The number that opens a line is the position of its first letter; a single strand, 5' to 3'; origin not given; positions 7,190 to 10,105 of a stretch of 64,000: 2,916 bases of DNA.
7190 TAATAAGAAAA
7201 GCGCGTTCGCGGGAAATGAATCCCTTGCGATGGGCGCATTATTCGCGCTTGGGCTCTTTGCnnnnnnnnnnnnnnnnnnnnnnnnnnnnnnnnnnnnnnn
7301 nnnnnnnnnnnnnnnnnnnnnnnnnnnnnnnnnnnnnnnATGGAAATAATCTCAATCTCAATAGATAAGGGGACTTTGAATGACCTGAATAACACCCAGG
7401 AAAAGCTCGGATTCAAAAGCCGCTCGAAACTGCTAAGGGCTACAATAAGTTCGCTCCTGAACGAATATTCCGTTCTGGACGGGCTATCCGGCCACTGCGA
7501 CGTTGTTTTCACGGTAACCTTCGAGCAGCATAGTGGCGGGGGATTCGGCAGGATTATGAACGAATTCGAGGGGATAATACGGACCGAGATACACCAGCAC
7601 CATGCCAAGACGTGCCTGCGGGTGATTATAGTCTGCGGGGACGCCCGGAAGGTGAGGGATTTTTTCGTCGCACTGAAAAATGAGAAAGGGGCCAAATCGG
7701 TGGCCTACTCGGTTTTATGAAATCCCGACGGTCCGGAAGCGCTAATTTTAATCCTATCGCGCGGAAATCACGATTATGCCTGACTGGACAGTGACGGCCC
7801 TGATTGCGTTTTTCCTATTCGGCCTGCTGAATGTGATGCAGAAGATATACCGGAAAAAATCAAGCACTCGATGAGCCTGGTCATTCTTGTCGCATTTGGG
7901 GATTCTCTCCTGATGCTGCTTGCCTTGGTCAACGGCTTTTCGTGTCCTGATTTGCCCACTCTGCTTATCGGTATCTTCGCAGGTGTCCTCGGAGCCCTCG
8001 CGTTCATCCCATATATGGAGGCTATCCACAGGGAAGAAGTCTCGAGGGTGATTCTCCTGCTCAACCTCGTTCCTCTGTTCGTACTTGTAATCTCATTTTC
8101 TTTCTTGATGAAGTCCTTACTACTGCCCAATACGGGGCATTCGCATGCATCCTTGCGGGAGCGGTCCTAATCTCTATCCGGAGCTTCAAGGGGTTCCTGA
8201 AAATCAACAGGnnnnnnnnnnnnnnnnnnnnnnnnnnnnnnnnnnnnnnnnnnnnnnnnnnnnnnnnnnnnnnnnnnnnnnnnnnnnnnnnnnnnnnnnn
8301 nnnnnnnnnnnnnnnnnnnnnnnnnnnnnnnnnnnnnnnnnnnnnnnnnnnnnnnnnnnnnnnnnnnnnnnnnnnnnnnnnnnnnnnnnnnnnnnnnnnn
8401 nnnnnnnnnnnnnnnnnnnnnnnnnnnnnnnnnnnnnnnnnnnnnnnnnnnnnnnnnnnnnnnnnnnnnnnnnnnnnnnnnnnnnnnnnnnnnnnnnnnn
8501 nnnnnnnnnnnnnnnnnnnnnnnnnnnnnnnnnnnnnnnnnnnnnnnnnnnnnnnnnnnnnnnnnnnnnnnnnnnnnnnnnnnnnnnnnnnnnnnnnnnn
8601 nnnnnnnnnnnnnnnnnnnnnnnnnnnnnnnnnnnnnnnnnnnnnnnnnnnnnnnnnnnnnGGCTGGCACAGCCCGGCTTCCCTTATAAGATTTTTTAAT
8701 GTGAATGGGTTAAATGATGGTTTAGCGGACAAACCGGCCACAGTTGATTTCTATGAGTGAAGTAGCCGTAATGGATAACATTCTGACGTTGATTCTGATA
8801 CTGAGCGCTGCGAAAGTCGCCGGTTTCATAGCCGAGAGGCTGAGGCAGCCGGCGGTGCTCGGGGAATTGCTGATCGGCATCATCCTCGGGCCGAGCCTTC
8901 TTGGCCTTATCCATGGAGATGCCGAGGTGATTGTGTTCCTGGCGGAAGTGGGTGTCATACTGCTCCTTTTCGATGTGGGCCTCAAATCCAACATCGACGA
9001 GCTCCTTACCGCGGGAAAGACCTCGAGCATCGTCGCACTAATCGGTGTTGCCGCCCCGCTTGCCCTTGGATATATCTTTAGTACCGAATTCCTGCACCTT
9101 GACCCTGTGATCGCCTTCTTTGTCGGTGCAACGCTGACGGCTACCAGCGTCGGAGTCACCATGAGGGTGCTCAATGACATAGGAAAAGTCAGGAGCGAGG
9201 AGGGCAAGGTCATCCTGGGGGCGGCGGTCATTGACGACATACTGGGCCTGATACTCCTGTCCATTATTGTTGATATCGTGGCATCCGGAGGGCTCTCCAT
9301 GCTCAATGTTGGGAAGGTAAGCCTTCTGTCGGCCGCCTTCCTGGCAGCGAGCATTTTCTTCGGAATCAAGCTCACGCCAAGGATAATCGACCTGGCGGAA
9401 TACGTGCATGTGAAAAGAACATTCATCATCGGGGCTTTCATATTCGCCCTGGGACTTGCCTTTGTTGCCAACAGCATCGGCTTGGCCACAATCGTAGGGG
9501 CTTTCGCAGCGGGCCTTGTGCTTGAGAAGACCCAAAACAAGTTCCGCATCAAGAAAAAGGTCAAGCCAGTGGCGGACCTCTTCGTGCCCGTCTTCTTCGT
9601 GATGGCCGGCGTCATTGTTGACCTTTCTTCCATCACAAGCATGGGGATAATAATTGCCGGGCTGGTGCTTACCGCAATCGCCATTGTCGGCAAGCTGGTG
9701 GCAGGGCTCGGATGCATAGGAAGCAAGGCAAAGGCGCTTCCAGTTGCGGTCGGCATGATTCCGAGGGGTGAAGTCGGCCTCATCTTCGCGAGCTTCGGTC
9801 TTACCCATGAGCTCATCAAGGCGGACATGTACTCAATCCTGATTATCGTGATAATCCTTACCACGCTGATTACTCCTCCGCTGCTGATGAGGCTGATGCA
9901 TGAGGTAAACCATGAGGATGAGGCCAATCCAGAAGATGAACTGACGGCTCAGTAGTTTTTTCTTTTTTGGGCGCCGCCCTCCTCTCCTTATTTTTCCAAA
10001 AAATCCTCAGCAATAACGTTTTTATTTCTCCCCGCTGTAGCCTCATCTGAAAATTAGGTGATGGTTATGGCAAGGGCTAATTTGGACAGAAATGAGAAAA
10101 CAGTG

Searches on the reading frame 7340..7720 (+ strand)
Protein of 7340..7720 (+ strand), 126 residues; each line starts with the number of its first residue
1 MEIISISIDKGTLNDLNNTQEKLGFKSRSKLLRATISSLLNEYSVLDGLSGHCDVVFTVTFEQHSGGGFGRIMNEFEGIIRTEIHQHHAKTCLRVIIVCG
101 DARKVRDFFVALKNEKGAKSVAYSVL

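Call 3: search_protein_families(library=pfam, proteins=[window:7340-7720:+], max_evalue=0.01)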
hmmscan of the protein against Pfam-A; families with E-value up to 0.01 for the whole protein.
window:7340-7720:+ (126 aa): 1 family
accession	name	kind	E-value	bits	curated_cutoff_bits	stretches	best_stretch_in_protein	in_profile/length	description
PF08753.17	NikR_C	-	5.4e-08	33.4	22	1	72-125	22-76/77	NikR C terminal nickel binding domain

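Call 14: find_homologous_proteins(query=window:7340-7720:+, max_evalue=0.00001)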
Query window:7340-7720:+ (126 aa): 79 proteins with E <= 0.00001 among 87 candidates.
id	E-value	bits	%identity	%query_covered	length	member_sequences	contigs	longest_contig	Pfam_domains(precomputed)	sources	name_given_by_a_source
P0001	3.3e-76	271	100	100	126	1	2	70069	PF08753.18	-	-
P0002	4.8e-64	232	84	100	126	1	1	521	PF08753.18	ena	-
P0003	1.3e-62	227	81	100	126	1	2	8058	PF08753.18,PF01402.28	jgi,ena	-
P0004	1.4e-61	224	81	100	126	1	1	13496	PF08753.18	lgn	-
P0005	1.5e-58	214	80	100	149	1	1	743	PF08753.18,PF01402.28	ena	-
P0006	2.0e-58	214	76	100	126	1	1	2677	PF08753.18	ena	-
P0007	4.9e-53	196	73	100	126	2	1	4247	PF08753.18,PF01402.28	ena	-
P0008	5.5e-50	186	69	100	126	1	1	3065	PF08753.18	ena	-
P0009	1.5e-46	175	63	100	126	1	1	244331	PF08753.18,PF01402.28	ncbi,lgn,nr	ncbi:ribbon-helix-helix protein, CopG family [Candidatus Micrarchaeota archaeon]|nr:ribbon-helix-hel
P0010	1.7e-46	175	64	100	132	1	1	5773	PF08753.18,PF01402.28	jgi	jgi:metal-responsive CopG/Arc/MetJ family transcriptional regulator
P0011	2.1e-46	175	63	100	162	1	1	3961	PF08753.18,PF01402.28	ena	-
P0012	1.2e-44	169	62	100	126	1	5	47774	PF08753.18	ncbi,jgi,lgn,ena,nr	ncbi:hypothetical protein KKF81_02530 [Candidatus Micrarchaeota archaeon]|nr:hypothetical protein [C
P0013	1.7e-44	169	62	100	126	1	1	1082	PF08753.18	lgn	-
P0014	3.5e-44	168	63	100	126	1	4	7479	PF08753.18,PF01402.28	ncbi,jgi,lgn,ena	-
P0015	3.8e-44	168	60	100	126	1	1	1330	PF08753.18,PF01402.28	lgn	-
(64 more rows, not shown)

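Call 15: find_encoding_contigs(protein=P0003, flank=3000, max_places=2)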
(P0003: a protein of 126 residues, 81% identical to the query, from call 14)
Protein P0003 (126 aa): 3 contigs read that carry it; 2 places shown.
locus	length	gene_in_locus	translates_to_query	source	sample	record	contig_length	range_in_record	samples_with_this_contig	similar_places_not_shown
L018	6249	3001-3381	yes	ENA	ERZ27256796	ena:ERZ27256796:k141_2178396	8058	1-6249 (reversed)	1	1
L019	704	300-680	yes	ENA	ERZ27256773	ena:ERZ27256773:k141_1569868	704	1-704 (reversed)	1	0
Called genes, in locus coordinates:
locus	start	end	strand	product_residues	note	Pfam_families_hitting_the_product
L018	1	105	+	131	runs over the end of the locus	PF00293:NUDIX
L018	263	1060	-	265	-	PF00950:ABC-3, PF01032:FecCD (weak)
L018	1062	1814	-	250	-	PF00005:ABC_tran, PF02463:SMC_N, PF13304:AAA_21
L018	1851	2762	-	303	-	PF01297:ZnuA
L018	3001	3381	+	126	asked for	PF01402:RHH_1 (weak), PF08753:NikR_C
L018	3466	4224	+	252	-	PF02535:Zip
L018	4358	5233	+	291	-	PF01937:ARMT1-like_dom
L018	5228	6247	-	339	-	?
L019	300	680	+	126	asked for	PF01402:RHH_1 (weak), PF08753:NikR_C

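Call 16: find_encoding_contigs(protein=P0004, flank=3000, max_places=2)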
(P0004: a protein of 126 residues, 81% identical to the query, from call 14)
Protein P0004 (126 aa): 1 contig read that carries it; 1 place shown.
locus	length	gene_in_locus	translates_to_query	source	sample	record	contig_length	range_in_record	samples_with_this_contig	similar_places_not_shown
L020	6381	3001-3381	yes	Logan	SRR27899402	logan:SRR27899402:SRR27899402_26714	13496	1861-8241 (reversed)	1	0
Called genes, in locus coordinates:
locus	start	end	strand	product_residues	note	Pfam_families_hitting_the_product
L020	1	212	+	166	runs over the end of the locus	PF24034:DUF7343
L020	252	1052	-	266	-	PF00950:ABC-3, PF01032:FecCD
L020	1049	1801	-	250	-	PF02463:SMC_N, PF00005:ABC_tran, PF13175:AAA_15 (faint), PF13304:AAA_21 (weak)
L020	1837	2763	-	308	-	PF01297:ZnuA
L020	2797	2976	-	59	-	-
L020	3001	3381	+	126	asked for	PF08753:NikR_C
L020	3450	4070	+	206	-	PF00657:Lipase_GDSL, PF13472:Lipase_GDSL_2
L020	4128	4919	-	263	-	-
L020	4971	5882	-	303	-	PF02661:Fic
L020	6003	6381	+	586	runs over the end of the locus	PF09972:DUF2207, PF20990:DUF2207_C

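Call 17: find_encoding_contigs(protein=P0007, flank=3000, max_places=2)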
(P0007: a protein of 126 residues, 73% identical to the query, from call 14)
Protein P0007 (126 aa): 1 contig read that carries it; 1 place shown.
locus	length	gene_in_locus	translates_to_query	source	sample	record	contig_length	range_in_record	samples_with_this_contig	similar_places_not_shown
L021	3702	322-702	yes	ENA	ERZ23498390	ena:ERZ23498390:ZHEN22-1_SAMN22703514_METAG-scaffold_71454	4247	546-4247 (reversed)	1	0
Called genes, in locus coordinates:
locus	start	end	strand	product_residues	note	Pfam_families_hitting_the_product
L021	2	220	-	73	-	?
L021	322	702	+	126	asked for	PF01402:RHH_1 (weak), PF08753:NikR_C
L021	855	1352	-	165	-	PF03703:bPH_2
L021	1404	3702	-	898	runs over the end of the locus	PF00690:Cation_ATPase_N, PF00122:E1-E2_ATPase, PF13246:Cation_ATPase, PF12710:HAD (faint), PF00702:Hydrolase, PF00689:Cation_ATPase_C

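Call 18: find_encoding_contigs(protein=P0006, flank=3000, max_places=2)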
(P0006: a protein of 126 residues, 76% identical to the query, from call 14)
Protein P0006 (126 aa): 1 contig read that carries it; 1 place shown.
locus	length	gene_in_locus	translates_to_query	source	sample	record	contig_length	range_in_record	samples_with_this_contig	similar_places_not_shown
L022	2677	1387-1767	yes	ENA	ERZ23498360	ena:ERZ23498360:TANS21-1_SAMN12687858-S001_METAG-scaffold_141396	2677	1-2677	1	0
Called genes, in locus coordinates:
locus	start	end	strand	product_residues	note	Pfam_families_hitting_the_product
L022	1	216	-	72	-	?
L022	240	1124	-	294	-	PF01297:ZnuA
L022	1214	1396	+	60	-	-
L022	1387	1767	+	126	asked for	PF08753:NikR_C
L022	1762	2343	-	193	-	-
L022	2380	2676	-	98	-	?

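Call 36: search_protein_families(library=pfam, proteins=[L018:2828-3010:+], max_evalue=0.001)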
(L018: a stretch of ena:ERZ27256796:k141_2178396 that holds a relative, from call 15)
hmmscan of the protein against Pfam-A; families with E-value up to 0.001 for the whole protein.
L018:2828-3010:+ (60 aa): 0 families

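Call 38: search_solved_structures(query=window:7340-7720:+, max_evalue=10, show_alignments=4)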
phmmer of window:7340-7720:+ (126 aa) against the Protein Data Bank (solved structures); distinct sequences matched with E-value up to 10: 9.
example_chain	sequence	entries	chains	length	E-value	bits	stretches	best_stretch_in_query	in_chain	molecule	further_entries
2bj1_A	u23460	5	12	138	2e-05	28.1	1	4-119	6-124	NICKEL RESPONSIVE REGULATOR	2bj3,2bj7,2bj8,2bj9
2wve_A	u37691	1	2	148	0.0034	20.9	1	4-119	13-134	PUTATIVE NICKEL-RESPONSIVE REGULATOR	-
1q5v_A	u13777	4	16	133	0.005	20.4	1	1-113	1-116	Nickel responsive regulator | Nickel-responsive regulator | Nickel-responsive regulatory protein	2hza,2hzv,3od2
2wvd_A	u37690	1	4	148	0.0065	20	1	4-119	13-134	PUTATIVE NICKEL-RESPONSIVE REGULATOR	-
2ca9_A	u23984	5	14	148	0.0078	19.7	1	4-119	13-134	PUTATIVE NICKEL-RESPONSIVE REGULATOR | nickel-responsive regulator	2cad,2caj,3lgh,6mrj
3pht_A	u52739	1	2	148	0.016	18.7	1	4-119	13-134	Putative nickel-responsive regulator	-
2wvc_A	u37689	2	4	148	0.053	17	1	4-118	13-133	PUTATIVE NICKEL-RESPONSIVE REGULATOR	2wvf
2wvb_A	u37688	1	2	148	0.5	13.9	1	4-59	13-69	PUTATIVE NICKEL-RESPONSIVE REGULATOR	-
9ijj_v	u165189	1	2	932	1.7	12.2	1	101-123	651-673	MYCBP-associated protein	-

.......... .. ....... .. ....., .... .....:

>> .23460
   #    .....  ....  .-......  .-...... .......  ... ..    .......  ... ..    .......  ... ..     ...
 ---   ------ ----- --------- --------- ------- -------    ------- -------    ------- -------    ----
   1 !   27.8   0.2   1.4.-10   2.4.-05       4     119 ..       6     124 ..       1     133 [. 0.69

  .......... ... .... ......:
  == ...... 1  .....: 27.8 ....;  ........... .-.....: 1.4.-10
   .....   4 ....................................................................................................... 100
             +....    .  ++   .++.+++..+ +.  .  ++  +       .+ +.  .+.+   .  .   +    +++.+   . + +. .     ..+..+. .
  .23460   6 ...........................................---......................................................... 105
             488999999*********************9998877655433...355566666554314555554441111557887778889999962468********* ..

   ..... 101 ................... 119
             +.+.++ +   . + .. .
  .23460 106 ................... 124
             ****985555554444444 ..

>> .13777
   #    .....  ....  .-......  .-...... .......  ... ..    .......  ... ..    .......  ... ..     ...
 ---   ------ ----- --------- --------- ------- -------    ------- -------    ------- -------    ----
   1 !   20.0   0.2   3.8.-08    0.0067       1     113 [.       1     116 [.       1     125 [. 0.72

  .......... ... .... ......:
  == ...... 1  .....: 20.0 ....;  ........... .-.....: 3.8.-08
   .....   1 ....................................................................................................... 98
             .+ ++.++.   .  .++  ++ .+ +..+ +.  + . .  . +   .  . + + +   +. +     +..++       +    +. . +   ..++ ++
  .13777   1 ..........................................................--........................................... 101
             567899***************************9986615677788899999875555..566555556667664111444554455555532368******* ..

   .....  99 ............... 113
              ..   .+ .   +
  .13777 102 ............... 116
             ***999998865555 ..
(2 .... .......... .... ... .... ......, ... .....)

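Call 66: find_related_loci(query=A1, collection=genome_contigs, flank=2500)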
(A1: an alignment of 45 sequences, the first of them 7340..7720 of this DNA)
Query A1 (126 aa) in genome_contigs; peptide patterns used: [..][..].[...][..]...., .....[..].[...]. (x = any residue, [..] = any of these).
74 stretches matched a pattern; 37 encode a relative of the query (tblastn E <= 1e-3); 37 distinct loci.
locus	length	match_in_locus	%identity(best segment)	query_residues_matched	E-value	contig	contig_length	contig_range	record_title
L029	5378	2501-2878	63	1-126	2e-53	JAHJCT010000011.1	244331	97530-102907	MAG: Candidatus Micrarchaeota archaeon isolate Modern_marine.mb.318 Modern_marine.mb.318_k141_938651, whole genome shotg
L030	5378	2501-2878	62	1-126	5e-52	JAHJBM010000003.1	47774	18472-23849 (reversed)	MAG: Candidatus Micrarchaeota archaeon isolate Modern_marine.mb.254 Modern_marine.mb.254_k141_28354, whole genome shotgu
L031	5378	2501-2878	57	1-126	4e-49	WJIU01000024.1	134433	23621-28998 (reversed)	MAG: Candidatus Micrarchaeota archaeon isolate Bin_091 k141_1454424, whole genome shotgun sequence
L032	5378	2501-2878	56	1-126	1e-48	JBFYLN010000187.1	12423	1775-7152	MAG: Candidatus Micrarchaeota archaeon isolate PPR_0037 k121_8053779, whole genome shotgun sequence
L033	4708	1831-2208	59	1-126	1e-47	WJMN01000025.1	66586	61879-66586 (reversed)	MAG: Candidatus Micrarchaeota archaeon isolate Bin_349 k141_1426466, whole genome shotgun sequence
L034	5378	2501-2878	59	1-126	9e-47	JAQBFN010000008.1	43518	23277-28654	MAG: Candidatus Micrarchaeota archaeon isolate MAG_440_bin-23 440_bin-23_ctg-08, whole genome shotgun sequence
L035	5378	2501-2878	56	1-126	2e-46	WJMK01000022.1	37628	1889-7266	MAG: Candidatus Micrarchaeota archaeon isolate Bin_386 k141_2181962, whole genome shotgun sequence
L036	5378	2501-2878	56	1-126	1e-45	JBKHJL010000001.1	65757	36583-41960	MAG: Candidatus Micrarchaeia archaeon isolate D4M11_51 NODE_119_length_65757_cov_9.285395, whole genome shotgun sequence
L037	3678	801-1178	56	1-126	5e-45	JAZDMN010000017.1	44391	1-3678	MAG: Candidatus Micrarchaeota archaeon isolate MEGAHIT-group-0.655 k141_14024242, whole genome shotgun sequence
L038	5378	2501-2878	56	1-126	2e-44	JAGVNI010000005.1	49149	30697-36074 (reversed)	MAG: archaeon isolate DeMMO3_13 c_000000035103, whole genome shotgun sequence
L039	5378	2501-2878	56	1-126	2e-44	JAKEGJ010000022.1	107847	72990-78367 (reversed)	MAG: Candidatus Micrarchaeota archaeon isolate PMV_4.13 PMV_4.13.k101_3091566, whole genome shotgun sequence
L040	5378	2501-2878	53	1-126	2e-43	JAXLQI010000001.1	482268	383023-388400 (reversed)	MAG: Candidatus Micrarchaeia archaeon isolate STL-MIC1 C1.33.fa-1, whole genome shotgun sequence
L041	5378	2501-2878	53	1-126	5e-43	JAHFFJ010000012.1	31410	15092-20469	MAG: Candidatus Micrarchaeota archaeon isolate nzgw29 NODE_786_length_31411_cov_3.408150, whole genome shotgun sequence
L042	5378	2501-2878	54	1-126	8e-43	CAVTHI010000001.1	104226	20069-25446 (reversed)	MAG: uncultured archaeon isolate MFD05942.bin.2.360 genome assembly, contig: contig_106719, whole genome shotgun sequenc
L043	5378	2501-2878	53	1-126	2e-42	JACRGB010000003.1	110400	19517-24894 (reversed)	MAG: Candidatus Micrarchaeota archaeon isolate NC_groundwater_1740_Pr3_B-0.1um_41_29 SR-2_scaffold_141_319988, whole gen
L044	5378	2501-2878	53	1-126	2e-42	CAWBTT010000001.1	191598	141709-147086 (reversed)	MAG: uncultured Candidatus Micrarchaeota archaeon isolate MFD03804.bin.2.25 genome assembly, contig: contig_19063, whole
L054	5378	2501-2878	52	1-126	4e-40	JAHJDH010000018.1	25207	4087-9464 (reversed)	MAG: Candidatus Micrarchaeota archaeon isolate Modern_marine.mb.41 Modern_marine.mb.41_k141_865627, whole genome shotgun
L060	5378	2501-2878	42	1-126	3e-33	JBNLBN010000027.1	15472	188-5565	MAG: Candidatus Micrarchaeia archaeon isolate C2.bin.27.permissive NODE_27_length_15472_cov_4.241052, whole genome shotg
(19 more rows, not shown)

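Call 69: predict_structure(alignment_id=A1)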
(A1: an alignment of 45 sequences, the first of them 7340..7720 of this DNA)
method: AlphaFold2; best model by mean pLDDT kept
length: 126 residues; sequences in the alignment: 45
mean_pLDDT: 92.2   pTM: 0.80
mean pLDDT of the five models: 92.2, 91.5, 90.4, 80.9, 80.4
residues with pLDDT >= 90: 99; 70-90: 24; 50-70: 3; < 50: 0
segments of 3 or more residues with pLDDT < 50: none
pLDDT, mean of each block of 10 residues (from residue 1): 87 95 94 92 92 96 77 96 92 95 97 91 94
secondary structure, 60 per line:
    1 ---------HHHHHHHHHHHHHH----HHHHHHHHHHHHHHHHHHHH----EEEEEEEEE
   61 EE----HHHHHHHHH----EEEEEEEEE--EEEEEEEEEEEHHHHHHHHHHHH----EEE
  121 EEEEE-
elements in order: H10-23 H28-47 E52-62 H67-75 E80-88 E91-101 H102-113 E118-125

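Call 72: find_homologous_proteins(query=L018:2828-3010:+, max_evalue=0.001)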
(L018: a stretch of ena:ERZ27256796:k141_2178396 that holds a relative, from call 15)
Query L018:2828-3010:+: no candidate shares three 5-residue words with the query. No homologue found.

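Call 73: fold_search(model_id=the predicted structure, library=pdb)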
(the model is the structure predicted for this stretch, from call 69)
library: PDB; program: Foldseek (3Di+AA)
matches with E <= 10: 1808; with E <= 0.001: 56
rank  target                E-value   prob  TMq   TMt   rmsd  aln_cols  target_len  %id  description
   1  6mrj_A                8.1e-09  1.00  0.80  0.76   2.9       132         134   21  Crystal structure of H.pylori NikR in complex with DNA (released 2019-11-20)
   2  6mrj_D                1.6e-08  1.00  0.78  0.72   3.4       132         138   21  Crystal structure of H.pylori NikR in complex with DNA (released 2019-11-20)
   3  2wve_B                1.9e-08  1.00  0.56  0.53   7.4       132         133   22  Structural and mechanistic insights into Helicobacter pylori NikR function (released 2010-01-19)
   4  2wvd_B                2.0e-08  1.00  0.55  0.52   6.8       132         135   21  Structural and mechanistic insights into Helicobacter pylori NikR function (released 2010-01-19)
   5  2caj_A                2.4e-08  1.00  0.77  0.76   3.2       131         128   22  NikR from Helicobacter pylori in closed trans-conformation and nickel bound to 4 intermediary sites (released 2006-07-17)
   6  2wvd_A                3.1e-08  1.00  0.78  0.75   3.0       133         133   22  Structural and mechanistic insights into Helicobacter pylori NikR function (released 2010-01-19)
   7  2ca9_A                3.8e-08  1.00  0.77  0.74   3.4       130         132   20  apo-NIKR from helicobacter pylori in closed trans-conformation (released 2006-07-17)
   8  2bj3_B                3.8e-08  1.00  0.61  0.58   4.6       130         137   22  NIKR-apo (released 2005-04-08)
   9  2bj1_A                4.3e-08  1.00  0.59  0.57   5.3       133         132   25  NIKR IN OPEN CONFORMATION AND NICKEL BOUND TO HIGH-AFFINITY SITES (released 2005-04-08)
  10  2bj3_A                4.6e-08  1.00  0.63  0.60   4.7       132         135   24  NIKR-apo (released 2005-04-08)
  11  3lgh_A                4.9e-08  1.00  0.56  0.54   8.6       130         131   22  Crystal structure of NikR from Helicobacter pylori with variable Ni site coordination (released 2010-09-15)
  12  2wvd_C                7.1e-08  1.00  0.82  0.78   2.5       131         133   22  Structural and mechanistic insights into Helicobacter pylori NikR function (released 2010-01-19)
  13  2wvf_A                7.6e-08  1.00  0.76  0.72   3.7       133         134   21  Structural and mechanistic insights into Helicobacter pylori NikR function (released 2010-01-19)
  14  2bj9_A                9.2e-08  1.00  0.80  0.76   2.8       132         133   24  NIKR with bound NICKEL and phosphate (released 2005-04-08)
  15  2bj7_A                9.2e-08  1.00  0.71  0.67   3.4       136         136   24  NIKR IN CLOSED CONFORMATION AND NICKEL BOUND TO HIGH-AFFINITY SITES (released 2005-04-08)
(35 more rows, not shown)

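Call 77: search_protein_families(library=pfam, proteins=[L044:883-1785:+, L044:1788-2129:+, L044:3761-4219:+, L054:2959-3324:+, L044:3178-3624:-, L060:1659-2315:+, L044:508-759:+], max_evalue=0.001)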
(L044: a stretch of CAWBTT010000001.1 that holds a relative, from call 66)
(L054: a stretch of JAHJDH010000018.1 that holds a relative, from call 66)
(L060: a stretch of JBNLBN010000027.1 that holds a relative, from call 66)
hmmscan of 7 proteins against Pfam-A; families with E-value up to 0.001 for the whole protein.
L044:883-1785:+ (300 aa): 0 families

L044:1788-2129:+ (113 aa): 0 families

L044:3761-4219:+ (152 aa): 1 family
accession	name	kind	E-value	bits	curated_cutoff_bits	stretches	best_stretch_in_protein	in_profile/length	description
PF00334.24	NDK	-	1e-52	178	27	1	2-135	1-134/135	Nucleoside diphosphate kinase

L054:2959-3324:+ (121 aa): 2 families
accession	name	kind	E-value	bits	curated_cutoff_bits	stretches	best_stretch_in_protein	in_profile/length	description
PF01248.31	Ribosomal_L7Ae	-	5.3e-29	100.2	22.1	1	16-106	3-93/95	Ribosomal protein L7Ae/L30e/S12e/Gadd45 family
PF15608.11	PELOTA_1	-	0.00018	21.6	25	1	24-77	17-68/81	PELOTA RNA binding domain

L044:3178-3624:- (148 aa): 0 families

L060:1659-2315:+ (218 aa): 2 families
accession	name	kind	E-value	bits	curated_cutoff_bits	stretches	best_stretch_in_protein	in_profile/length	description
PF02525.22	Flavodoxin_2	-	2.4e-30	106.2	27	1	12-213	4-190/198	Flavodoxin-like fold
PF03358.20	FMN_red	-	2.2e-11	44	24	1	12-105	4-102/152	NADPH-dependent FMN reductase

L044:508-759:+ (83 aa): 0 families

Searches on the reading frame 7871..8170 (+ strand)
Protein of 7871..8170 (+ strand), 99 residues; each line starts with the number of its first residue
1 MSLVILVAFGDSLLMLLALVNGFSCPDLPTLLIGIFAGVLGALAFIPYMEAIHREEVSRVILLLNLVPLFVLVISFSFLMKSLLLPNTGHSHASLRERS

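Call 3: search_protein_families(library=pfam, proteins=[window:7871-8170:+], max_evalue=0.01)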
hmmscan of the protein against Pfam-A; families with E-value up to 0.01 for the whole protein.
window:7871-8170:+ (99 aa): 1 family
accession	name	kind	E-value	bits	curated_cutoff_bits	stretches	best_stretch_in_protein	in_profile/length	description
PF00892.27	EamA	-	2.5e-06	28.3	28.2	1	13-83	44-115/135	EamA-like transporter family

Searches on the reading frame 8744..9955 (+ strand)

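Call 3: search_protein_families(library=pfam, proteins=[window:8744-9955:+], max_evalue=0.01)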
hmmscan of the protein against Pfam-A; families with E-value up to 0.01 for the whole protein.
window:8744-9955:+ (403 aa): 1 family
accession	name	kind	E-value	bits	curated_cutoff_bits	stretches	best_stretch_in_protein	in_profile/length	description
PF00999.27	Na_H_Exchanger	-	8.7e-67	226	26.2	1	23-380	4-373/375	Sodium/hydrogen exchanger, transmembrane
